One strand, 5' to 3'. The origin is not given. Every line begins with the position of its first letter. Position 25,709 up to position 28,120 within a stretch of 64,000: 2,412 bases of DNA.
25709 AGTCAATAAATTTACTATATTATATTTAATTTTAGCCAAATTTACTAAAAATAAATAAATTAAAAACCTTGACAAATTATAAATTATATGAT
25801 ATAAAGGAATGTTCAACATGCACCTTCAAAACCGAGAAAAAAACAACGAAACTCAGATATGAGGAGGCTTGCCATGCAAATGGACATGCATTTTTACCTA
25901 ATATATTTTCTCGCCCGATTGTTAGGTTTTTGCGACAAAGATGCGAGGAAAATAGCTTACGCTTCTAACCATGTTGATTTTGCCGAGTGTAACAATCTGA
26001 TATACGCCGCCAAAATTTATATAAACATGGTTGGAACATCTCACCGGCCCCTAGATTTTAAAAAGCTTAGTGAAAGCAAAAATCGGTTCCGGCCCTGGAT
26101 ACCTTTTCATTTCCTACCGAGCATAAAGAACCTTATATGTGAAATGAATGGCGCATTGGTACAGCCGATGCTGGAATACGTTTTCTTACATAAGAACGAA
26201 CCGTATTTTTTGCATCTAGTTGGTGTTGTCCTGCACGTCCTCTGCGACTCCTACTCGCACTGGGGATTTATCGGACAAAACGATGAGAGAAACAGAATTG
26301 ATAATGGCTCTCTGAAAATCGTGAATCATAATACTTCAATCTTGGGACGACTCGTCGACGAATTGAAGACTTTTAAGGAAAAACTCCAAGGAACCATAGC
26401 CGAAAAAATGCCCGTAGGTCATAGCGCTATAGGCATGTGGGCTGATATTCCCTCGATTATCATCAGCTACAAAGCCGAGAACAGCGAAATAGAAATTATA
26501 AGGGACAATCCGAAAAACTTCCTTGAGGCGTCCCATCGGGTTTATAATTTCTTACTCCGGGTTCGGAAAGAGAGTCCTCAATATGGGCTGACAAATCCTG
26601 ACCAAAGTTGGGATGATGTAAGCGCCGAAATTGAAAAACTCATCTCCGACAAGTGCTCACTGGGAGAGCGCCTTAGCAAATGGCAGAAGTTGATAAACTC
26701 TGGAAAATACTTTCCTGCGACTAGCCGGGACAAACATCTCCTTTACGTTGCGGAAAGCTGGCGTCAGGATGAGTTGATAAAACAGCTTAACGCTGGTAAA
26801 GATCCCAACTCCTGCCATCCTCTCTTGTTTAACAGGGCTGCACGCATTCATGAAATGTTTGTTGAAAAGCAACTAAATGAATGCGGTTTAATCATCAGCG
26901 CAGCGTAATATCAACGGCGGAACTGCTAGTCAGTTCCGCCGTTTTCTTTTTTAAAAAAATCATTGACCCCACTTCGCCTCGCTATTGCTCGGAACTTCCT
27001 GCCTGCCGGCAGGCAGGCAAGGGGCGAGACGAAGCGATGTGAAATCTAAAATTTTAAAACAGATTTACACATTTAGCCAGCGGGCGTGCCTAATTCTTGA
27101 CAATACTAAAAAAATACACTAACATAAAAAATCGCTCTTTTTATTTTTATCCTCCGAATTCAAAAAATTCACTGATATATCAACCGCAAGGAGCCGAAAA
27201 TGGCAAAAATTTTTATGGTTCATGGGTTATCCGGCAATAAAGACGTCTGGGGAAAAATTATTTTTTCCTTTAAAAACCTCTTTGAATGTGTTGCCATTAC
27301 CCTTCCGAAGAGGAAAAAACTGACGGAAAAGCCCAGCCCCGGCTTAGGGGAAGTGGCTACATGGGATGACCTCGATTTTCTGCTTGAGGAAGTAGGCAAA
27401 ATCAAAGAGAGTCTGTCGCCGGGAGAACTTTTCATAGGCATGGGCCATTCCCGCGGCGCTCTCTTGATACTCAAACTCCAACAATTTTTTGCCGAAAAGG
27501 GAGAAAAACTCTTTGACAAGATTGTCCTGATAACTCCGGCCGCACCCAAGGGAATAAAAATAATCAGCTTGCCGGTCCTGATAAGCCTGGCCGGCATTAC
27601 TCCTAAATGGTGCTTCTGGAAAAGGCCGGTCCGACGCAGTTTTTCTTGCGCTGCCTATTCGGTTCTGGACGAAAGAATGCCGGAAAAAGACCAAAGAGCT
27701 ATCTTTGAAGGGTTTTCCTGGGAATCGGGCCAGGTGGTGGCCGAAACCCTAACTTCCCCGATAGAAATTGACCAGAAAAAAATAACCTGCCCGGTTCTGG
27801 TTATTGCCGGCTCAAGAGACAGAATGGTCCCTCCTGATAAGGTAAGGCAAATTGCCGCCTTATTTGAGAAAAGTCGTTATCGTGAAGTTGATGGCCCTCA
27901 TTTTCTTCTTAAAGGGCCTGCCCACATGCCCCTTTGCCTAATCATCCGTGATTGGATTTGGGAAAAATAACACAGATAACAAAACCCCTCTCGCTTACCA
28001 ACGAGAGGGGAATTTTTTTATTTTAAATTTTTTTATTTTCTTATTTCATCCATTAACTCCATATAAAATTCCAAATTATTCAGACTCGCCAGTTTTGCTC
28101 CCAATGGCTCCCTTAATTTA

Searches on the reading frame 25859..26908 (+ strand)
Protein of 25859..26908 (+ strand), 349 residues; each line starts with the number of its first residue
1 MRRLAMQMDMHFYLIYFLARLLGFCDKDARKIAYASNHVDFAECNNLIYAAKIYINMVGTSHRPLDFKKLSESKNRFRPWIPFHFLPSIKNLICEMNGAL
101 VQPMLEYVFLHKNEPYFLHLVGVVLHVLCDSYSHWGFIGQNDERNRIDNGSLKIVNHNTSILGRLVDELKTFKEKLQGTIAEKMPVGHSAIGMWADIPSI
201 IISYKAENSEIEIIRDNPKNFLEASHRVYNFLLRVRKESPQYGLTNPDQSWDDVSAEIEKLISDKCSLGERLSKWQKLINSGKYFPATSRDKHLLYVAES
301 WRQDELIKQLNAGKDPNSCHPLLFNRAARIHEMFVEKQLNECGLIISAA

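Call 42: search_protein_families(library=pfam, proteins=[window:25859-26908:+], max_evalue=0.00001)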
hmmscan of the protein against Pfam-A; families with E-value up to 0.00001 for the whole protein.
window:25859-26908:+ (349 aa): 1 family
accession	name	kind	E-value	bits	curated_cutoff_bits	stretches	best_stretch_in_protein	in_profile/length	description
PF20551.3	DUF6765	-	5.4e-61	207.4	26.6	1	6-338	1-324/325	Family of unknown function (DUF6765)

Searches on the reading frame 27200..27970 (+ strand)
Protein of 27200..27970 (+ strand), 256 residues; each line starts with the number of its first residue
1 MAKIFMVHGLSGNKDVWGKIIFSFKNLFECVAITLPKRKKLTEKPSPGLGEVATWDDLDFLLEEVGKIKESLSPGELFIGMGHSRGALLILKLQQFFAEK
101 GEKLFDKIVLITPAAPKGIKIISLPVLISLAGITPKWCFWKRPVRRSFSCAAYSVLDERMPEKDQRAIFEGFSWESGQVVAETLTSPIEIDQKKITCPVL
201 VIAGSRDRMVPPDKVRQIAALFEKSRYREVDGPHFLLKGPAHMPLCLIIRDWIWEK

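Call 42: search_protein_families(library=pfam, proteins=[window:27200-27970:+], max_evalue=0.00001)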
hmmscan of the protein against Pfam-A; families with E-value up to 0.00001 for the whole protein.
window:27200-27970:+ (256 aa): 3 families
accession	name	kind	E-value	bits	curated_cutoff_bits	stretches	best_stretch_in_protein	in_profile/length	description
PF12697.13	Abhydrolase_6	-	5.9e-10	40.6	26.3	1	4-232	1-202/217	Alpha/beta hydrolase family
PF00561.26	Abhydrolase_1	-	8.6e-10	39.1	25.8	1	4-237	3-241/245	alpha/beta hydrolase fold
PF12146.15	Hydrolase_4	-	2.3e-06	27.5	27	1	56-220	60-215/239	Serine aminopeptidase, S33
